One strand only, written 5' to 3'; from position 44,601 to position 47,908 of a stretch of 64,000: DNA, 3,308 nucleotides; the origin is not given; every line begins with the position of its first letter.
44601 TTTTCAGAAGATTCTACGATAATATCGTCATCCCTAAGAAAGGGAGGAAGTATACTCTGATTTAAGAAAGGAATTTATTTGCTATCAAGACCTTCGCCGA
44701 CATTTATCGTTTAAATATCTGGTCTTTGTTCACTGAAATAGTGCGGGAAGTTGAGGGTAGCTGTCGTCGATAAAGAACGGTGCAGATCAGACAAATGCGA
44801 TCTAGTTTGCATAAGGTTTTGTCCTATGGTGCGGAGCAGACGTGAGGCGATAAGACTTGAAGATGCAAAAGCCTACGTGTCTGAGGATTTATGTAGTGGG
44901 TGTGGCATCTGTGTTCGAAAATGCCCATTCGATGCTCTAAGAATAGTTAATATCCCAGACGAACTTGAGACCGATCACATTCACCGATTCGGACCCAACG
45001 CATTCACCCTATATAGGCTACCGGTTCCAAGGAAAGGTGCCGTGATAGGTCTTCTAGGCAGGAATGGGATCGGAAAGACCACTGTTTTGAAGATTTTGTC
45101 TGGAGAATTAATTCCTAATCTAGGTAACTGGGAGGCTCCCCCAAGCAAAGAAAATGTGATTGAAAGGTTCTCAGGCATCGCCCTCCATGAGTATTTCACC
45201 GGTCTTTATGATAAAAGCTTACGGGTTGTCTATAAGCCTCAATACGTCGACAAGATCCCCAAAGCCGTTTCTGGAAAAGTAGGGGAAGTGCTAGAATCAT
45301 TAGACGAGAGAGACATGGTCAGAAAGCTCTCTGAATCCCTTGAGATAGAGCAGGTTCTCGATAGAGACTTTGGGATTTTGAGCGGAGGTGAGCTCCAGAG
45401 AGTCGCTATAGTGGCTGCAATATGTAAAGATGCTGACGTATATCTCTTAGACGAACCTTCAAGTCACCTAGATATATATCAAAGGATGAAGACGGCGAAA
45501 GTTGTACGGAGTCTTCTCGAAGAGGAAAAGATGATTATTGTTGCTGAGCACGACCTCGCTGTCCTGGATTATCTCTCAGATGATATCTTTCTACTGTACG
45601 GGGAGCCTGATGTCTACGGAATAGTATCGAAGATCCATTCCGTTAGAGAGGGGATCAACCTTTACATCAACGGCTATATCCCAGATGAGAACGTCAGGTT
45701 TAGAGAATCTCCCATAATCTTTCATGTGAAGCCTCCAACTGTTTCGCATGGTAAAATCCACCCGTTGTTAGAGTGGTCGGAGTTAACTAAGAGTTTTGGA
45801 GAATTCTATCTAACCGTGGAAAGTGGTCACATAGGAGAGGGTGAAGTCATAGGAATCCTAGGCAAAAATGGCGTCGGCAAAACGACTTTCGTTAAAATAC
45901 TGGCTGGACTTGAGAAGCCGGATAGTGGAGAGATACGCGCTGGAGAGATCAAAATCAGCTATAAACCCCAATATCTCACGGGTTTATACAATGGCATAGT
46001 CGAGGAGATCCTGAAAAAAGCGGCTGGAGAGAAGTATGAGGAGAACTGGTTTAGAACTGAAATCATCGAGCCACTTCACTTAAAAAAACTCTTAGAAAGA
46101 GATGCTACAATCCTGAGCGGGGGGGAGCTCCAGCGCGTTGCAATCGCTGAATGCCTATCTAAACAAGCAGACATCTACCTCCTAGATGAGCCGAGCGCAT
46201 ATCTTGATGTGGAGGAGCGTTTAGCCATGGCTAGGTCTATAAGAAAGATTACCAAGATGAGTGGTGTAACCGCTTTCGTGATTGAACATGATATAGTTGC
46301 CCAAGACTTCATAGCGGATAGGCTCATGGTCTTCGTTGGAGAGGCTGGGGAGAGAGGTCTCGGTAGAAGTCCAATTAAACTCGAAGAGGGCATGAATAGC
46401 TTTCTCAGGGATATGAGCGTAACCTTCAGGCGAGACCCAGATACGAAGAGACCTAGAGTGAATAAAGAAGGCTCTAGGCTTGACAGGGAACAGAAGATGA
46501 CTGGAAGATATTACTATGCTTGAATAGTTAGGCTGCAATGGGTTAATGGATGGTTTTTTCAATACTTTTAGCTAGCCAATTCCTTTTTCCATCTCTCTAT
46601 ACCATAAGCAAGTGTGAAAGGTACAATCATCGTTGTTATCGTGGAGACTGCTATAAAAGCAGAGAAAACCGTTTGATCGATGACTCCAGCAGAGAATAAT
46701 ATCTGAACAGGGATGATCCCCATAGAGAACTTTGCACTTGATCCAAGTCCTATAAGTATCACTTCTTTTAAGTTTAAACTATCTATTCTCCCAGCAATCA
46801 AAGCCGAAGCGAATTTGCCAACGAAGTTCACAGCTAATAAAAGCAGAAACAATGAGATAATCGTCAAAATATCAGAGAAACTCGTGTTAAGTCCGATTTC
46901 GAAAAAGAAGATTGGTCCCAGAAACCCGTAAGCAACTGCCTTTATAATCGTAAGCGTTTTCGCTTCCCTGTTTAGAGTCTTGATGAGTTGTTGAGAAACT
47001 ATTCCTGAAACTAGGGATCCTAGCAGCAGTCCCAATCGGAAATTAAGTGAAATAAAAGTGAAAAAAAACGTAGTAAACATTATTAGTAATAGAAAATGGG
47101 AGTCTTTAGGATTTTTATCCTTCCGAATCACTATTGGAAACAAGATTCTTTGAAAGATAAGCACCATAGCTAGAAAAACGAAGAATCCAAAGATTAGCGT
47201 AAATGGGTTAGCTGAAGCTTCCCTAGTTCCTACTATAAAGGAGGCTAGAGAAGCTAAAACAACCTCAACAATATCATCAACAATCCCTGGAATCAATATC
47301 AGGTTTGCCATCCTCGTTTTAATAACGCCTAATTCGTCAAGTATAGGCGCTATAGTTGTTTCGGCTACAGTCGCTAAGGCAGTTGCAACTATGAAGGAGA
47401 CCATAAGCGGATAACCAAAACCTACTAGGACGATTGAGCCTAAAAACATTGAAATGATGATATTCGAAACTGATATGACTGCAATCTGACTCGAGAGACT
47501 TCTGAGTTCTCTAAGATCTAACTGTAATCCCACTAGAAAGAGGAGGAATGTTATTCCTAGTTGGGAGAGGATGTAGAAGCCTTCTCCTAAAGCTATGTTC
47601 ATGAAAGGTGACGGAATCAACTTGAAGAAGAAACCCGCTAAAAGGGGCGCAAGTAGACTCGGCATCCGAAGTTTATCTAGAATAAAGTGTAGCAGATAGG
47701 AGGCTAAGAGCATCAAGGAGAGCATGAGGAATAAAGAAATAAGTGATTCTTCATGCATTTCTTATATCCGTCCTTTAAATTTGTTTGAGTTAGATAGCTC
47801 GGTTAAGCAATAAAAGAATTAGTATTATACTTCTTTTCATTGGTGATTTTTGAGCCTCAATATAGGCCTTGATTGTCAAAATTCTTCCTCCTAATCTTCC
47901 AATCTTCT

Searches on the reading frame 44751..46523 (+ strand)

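Call 27: search_protein_families(library=pfam, proteins=[window:44751-46523:+], max_evalue=0.00001)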
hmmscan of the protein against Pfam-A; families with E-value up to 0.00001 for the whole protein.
window:44751-46523:+ (590 aa): 5 families
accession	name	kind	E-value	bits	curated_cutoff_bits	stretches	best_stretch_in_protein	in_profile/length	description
PF00005.33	ABC_tran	-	6.6e-43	147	25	2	359-482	6-136/137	ABC transporter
PF02463.25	SMC_N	-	2.2e-09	37.5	40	0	209-265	136-196/220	RecF/RecN/SMC N terminal domain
PF04068.21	Fer4_RLI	-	2.9e-09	36.9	23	1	1-31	1-34/35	Possible Fer4-like domain in RNase L inhibitor, RLI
PF13304.12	AAA_21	-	1.4e-08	35.6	27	0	99-117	2-20/304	AAA domain, putative AbiEii toxin, Type IV TA system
PF00037.32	Fer4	-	1.1e-07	31.9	21.1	1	42-64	2-24/24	4Fe-4S binding domain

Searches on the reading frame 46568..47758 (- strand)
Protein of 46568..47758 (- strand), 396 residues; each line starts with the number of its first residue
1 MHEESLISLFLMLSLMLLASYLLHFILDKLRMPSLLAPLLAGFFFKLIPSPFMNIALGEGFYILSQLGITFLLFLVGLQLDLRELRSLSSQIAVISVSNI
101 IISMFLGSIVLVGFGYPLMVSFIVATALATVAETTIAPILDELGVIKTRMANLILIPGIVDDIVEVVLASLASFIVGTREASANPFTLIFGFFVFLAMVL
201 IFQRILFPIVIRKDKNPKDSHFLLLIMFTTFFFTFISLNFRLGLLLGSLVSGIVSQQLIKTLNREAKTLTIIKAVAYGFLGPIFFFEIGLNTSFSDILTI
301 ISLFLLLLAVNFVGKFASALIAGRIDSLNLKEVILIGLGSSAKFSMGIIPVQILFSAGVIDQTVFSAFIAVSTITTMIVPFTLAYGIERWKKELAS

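Call 27: search_protein_families(library=pfam, proteins=[window:46568-47758:-], max_evalue=0.00001)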
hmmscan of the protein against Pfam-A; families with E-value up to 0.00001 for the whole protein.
window:46568-47758:- (396 aa): 1 family
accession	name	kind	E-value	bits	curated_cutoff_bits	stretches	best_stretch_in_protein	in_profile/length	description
PF00999.27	Na_H_Exchanger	-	2e-35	122.8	26.2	1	19-383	7-369/375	Sodium/hydrogen exchanger, transmembrane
